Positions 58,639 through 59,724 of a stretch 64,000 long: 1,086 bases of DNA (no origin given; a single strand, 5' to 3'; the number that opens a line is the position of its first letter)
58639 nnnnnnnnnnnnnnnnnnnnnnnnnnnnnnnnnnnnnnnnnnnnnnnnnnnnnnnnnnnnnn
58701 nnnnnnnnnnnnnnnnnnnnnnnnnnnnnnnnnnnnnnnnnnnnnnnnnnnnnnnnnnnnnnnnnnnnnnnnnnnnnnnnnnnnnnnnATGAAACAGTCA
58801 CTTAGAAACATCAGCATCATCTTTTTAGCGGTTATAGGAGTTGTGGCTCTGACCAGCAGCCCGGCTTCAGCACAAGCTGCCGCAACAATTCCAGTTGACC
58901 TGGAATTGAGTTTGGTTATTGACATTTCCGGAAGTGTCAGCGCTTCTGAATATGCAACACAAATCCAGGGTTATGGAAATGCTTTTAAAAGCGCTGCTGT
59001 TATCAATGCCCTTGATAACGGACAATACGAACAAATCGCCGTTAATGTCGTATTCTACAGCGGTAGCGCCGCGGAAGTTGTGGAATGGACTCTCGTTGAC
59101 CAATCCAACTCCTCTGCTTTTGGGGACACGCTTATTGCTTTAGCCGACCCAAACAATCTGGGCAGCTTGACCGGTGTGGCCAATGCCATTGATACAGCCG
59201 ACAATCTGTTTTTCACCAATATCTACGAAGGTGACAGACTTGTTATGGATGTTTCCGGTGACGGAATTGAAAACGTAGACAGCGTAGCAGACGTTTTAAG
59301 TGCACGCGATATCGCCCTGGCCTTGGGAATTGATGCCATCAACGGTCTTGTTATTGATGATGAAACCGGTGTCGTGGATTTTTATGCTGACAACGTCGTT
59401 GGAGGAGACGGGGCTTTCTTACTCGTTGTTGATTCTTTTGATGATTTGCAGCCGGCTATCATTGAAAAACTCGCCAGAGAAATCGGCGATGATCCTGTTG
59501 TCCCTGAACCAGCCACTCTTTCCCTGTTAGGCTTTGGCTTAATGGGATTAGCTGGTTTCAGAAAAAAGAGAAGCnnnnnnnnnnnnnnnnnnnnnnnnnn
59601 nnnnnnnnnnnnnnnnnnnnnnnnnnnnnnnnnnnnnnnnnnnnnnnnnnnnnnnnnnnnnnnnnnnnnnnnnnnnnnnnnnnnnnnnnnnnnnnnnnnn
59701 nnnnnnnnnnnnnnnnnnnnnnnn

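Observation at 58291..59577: PEP-CTERM vWA protein preceded by a roughly 500-bp AT-rich non-coding region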

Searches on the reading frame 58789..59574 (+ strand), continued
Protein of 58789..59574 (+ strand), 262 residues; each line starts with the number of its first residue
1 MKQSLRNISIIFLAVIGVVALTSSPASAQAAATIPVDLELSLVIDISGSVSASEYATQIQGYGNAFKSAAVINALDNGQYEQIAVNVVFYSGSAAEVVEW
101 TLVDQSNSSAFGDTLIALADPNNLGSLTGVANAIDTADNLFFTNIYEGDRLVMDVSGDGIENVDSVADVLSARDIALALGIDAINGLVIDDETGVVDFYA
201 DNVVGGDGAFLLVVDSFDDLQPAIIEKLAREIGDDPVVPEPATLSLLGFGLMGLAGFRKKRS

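Call 38: predict_structure(alignment_id=A1)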
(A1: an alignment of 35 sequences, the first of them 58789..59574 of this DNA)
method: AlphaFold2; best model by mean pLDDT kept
length: 262 residues; sequences in the alignment: 35
mean_pLDDT: 85.8   pTM: 0.78
mean pLDDT of the five models: 85.8, 85.1, 83.3, 82.7, 82.5
residues with pLDDT >= 90: 172; 70-90: 41; 50-70: 42; < 50: 7
segments of 3 or more residues with pLDDT < 50: 1-4, 21-23
pLDDT, mean of each block of 10 residues (from residue 1): 51 52 54 92 94 95 98 90 96 85 97 96 83 95 95 93 85 97 97 95 96 95 97 68 66 75 58
secondary structure, 60 per line:
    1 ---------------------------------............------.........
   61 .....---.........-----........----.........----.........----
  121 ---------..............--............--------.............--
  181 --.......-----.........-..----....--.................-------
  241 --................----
elements in order: E34-45 H52-65 H69-77 E83-90 E95-103 H108-116 H130-143 E146-157 H166-178 E183-189 H195-203 E211-214 H217-233 H243-258

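Call 43: fold_search(model_id=the predicted structure, library=pdb)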
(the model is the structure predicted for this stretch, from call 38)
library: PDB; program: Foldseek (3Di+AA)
matches with E <= 10: 1165; with E <= 0.001: 199
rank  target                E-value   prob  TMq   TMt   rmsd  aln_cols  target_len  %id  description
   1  6m48_B                2.5e-08  1.00  0.52  0.19   5.2       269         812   13  Crystal structure of pilus adhesin, SpaC from Lactobacillus rhamnosus GG - P21212 form (released 2020-07-29)
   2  4hqk_B                4.1e-08  1.00  0.51  0.64   4.4       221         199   16  Crystal structure of Plasmodium falciparum TRAP, P4212 form (released 2012-12-26)
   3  6m3y                  6.7e-08  1.00  0.51  0.18   6.1       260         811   13  Crystal structure of pilus adhesin, SpaC from Lactobacillus rhamnosus GG - open conformation (released 2020-07-29)
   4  4jdu                  6.7e-08  1.00  0.43  0.54   9.4       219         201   18  The crystal structure of an aerotolerance-related membrane protein from Bacteroides fragilis NCTC 9343 with multiple mut (released 2013-03-27)
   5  8voh_MODEL_1_A        8.5e-08  1.00  0.54  0.70   4.4       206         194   17  HADDOCK models of human alphaM I-domain bound to the the N-terminal domain of the cytokine pleiotrophin (released 2024-05-15)
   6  4dmu_H                8.5e-08  1.00  0.50  0.67   4.4       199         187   20  Crystal structure of the von Willebrand factor A3 domain in complex with a collagen III derived triple-helical peptide (released 2012-03-28)
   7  4f1j_A                1.1e-07  1.00  0.53  0.67   4.3       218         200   16  Crystal structure of the MG2+ loaded VWA domain of plasmodium falciparum trap protein (released 2013-01-30)
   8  9han_A                1.3e-07  1.00  0.54  0.59   4.7       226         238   16  Bovine collagen VI local refinement of C-terminal region (released 2025-08-20)
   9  3q3g_E                1.6e-07  1.00  0.51  0.68   4.9       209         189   18  Crystal Structure of A-domain in complex with antibody (released 2011-11-30)
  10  1fe8_A                1.6e-07  1.00  0.49  0.65   5.4       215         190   18  CRYSTAL STRUCTURE OF THE VON WILLEBRAND FACTOR A3 DOMAIN IN COMPLEX WITH A FAB FRAGMENT OF IGG RU5 THAT INHIBITS COLLA (released 2001-04-04)
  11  3hs0_D                1.8e-07  1.00  0.53  0.22   5.1       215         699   16  Cobra Venom Factor (CVF) in complex with human factor B (released 2009-07-07)
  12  1mf7                  2.7e-07  1.00  0.53  0.70   4.6       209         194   15  INTEGRIN ALPHA M I DOMAIN (released 2003-05-20)
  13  1na5                  2.7e-07  1.00  0.51  0.67   4.8       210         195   18  INTEGRIN ALPHA M I DOMAIN (released 2003-05-20)
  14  4okr_B                3.1e-07  1.00  0.52  0.58   5.7       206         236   17  Structures of Toxoplasma gondii MIC2 (released 2014-03-19)
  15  1ao3_A                3.5e-07  1.00  0.50  0.67   4.7       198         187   19  A3 DOMAIN OF VON WILLEBRAND FACTOR (released 1998-07-22)
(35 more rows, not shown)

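Call 52: find_encoding_contigs(protein=P0002, flank=10000, max_places=3)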
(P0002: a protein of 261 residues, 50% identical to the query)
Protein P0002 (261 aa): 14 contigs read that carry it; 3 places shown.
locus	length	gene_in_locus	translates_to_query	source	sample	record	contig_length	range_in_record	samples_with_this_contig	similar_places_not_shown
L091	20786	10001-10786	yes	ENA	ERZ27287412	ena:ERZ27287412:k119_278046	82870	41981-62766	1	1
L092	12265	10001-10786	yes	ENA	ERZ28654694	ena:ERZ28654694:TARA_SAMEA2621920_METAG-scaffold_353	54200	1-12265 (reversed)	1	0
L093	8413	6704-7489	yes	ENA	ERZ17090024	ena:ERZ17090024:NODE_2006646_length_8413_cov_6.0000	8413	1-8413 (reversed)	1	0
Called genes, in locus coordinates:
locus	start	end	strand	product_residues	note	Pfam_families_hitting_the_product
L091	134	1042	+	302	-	PF02826:2-Hacid_dh_C, PF03446:NAD_binding_2, PF14833:NAD_binding_11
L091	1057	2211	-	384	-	PF02746:MR_MLE_N, PF13378:MR_MLE_C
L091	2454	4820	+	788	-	PF01804:Penicil_amidase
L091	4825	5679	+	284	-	PF00106:adh_short, PF08659:KR, PF01370:Epimerase, PF13561:adh_short_C2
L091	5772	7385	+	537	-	PF00732:GMC_oxred_N, PF00890:FAD_binding_2 (faint), PF01266:DAO (faint), PF05834:Lycopene_cycl (faint), PF05199:GMC_oxred_C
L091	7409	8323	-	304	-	PF00795:CN_hydrolase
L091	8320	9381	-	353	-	PF01168:Ala_racemase_N, PF14031:D-ser_dehydrat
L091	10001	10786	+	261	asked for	PF06707:DUF1194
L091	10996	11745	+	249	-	PF13489:Methyltransf_23 (faint)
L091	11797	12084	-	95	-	PF14026:SCO4226-like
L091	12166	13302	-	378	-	PF00291:PALP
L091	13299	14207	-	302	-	PF12911:OppC_N, PF00528:BPD_transp_1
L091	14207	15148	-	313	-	PF19300:BPD_transp_1_N, PF00528:BPD_transp_1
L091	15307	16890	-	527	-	PF00496:SBP_bac_5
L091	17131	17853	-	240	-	PF07722:Peptidase_C26, PF00117:GATase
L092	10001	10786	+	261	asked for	PF06707:DUF1194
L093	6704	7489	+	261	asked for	PF06707:DUF1194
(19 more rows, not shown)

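Call 65: search_protein_families(library=pfam, proteins=[L022:10001-10831:+], max_evalue=0.05)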
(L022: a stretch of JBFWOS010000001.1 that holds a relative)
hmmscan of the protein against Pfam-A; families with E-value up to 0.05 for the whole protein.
L022:10001-10831:+ (277 aa): 4 families
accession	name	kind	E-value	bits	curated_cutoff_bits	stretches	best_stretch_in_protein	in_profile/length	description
PF06707.17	DUF1194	-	1.7e-54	184.6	27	1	36-231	2-203/206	Protein of unknown function (DUF1194)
PF05887.16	Trypan_PARP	-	2.3e-05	24.8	100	1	232-253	61-112/134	Procyclic acidic repetitive protein (PARP)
PF00092.34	VWA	-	8.5e-05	23.3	23.8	1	41-218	3-168/174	von Willebrand factor type A domain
PF07589.16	PEP-CTERM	-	9.9e-05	22.7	20.7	1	255-271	2-17/24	PEP-CTERM motif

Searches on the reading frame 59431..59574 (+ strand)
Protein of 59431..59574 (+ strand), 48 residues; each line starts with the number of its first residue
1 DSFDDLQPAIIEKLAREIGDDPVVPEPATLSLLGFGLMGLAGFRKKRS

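Call 57: find_homologous_proteins(query=A5, max_evalue=10)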
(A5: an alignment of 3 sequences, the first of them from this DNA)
Query A5 (3 sequences) (48 aa, profile of the alignment): 2 proteins with E <= 10 among 3 candidates.
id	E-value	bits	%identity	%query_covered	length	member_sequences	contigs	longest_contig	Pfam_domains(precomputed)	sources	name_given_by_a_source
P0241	1.4e-5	42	87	48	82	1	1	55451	PF07589.17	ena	-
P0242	4.2e-5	41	54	81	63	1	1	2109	PF07589.17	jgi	-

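Call 58: find_encoding_contigs(protein=P0241, flank=10000, max_places=2)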
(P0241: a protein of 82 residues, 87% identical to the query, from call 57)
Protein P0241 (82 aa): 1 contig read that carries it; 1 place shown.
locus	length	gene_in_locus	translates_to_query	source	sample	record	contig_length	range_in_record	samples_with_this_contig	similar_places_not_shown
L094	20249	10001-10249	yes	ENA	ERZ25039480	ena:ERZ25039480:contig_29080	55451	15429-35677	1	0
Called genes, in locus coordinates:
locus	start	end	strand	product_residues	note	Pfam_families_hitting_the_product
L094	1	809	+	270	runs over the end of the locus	PF00528:BPD_transp_1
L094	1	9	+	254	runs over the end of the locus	PF00497:SBP_bac_3, PF10613:Lig_chan-Glu_bd, PF04069:OpuAC (faint)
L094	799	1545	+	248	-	PF00005:ABC_tran, PF09818:ABC_ATPase (faint), PF13304:AAA_21, PF02463:SMC_N (weak)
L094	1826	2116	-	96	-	-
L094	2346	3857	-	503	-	PF05598:DUF772, PF01609:DDE_Tnp_1, PF13751:DDE_Tnp_1_6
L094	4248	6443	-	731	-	PF13204:Apiosidase (faint), PF19815:DUF6298, PF22076:Cep192_D6 (faint), PF12904:Collagen_bind_2 (weak), PF19190:BACON_2, PF22544:HYDIN_VesB_CFA65-like_Ig (faint), PF19190:BACON_2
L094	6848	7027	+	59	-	-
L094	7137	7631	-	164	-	PF00027:cNMP_binding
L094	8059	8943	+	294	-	-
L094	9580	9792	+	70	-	-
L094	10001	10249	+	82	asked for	PF07589:PEP_exosort_dom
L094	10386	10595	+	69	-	-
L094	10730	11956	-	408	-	PF01548:DEDD_Tnp_IS110, PF02371:Transposase_20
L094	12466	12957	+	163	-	-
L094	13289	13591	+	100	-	PF01527:HTH_Tnp_1, PF13384:HTH_23 (weak)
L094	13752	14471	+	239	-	PF13276:HTH_21, PF00665:rve, PF13683:rve_3, PF13333:rve_2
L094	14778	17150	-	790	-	PF13231:PMT_2 (weak), PF13414:TPR_11, PF00515:TPR_1 (weak), PF00515:TPR_1, PF13424:TPR_12, PF13432:TPR_16, PF13414:TPR_11, PF14559:TPR_19, +25 more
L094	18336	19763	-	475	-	PF05170:AsmA, PF05359:DUF748, PF13116:YhdP, PF05170:AsmA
